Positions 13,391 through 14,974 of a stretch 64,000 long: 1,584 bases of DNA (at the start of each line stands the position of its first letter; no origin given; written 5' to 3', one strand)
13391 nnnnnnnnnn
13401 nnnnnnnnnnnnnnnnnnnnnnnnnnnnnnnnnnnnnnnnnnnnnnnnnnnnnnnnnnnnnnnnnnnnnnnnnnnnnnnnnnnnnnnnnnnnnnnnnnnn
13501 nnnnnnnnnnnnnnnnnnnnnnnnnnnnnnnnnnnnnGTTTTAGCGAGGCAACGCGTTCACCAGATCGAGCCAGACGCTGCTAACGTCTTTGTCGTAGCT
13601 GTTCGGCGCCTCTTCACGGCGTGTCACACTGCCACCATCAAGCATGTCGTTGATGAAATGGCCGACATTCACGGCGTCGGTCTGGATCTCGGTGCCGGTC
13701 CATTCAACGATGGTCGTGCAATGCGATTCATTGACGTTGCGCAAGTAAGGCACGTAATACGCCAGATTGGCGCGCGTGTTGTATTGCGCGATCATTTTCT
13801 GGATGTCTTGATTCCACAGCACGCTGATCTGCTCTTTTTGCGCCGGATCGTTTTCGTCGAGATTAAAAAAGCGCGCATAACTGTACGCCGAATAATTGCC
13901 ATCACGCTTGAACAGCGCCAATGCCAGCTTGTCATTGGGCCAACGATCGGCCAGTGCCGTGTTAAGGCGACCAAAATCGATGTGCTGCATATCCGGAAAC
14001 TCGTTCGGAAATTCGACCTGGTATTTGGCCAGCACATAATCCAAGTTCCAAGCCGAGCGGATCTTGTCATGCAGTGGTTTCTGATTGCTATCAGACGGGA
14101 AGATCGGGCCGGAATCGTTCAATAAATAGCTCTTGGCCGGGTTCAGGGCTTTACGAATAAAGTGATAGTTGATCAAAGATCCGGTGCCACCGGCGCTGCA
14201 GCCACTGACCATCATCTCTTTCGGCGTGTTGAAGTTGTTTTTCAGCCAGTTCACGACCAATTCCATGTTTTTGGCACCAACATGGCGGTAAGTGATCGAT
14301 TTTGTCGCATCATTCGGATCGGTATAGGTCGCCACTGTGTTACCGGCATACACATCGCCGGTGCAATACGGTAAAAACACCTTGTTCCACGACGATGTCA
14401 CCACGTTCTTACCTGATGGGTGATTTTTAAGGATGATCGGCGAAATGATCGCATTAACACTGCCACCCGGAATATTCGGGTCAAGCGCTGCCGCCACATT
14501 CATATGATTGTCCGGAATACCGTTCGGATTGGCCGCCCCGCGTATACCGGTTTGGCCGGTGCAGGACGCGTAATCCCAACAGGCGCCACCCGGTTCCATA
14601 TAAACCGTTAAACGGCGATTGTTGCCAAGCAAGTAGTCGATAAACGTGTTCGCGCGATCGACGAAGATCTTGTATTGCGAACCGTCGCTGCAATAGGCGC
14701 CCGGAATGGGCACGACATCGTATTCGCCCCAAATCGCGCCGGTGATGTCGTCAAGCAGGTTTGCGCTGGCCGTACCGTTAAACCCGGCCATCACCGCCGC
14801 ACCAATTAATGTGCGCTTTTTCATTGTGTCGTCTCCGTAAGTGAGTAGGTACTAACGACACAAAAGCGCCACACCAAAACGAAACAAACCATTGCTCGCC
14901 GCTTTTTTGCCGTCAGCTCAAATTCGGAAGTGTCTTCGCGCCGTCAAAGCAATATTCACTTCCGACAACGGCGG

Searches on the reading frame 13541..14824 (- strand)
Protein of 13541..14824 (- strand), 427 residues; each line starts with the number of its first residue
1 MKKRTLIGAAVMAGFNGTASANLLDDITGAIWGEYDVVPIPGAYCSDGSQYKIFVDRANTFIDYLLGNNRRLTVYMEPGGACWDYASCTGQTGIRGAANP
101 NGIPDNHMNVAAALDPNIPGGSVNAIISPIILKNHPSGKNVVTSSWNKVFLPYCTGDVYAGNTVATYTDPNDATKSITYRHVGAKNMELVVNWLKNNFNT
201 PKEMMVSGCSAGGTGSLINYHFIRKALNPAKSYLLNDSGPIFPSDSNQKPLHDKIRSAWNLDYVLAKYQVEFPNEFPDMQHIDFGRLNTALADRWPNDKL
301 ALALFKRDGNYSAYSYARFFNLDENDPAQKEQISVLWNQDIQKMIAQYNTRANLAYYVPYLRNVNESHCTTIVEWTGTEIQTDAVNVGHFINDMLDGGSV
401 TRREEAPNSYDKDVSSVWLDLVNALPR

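Call 76: search_protein_families(library=pfam, proteins=[window:13541-14824:-], max_evalue=0.00001)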
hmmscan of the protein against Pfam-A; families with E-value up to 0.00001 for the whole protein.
window:13541-14824:- (427 aa): 1 family
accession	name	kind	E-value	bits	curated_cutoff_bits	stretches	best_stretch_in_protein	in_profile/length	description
PF03283.19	PAE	-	5e-17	62.5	26.6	1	139-270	91-215/355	Pectinacetylesterase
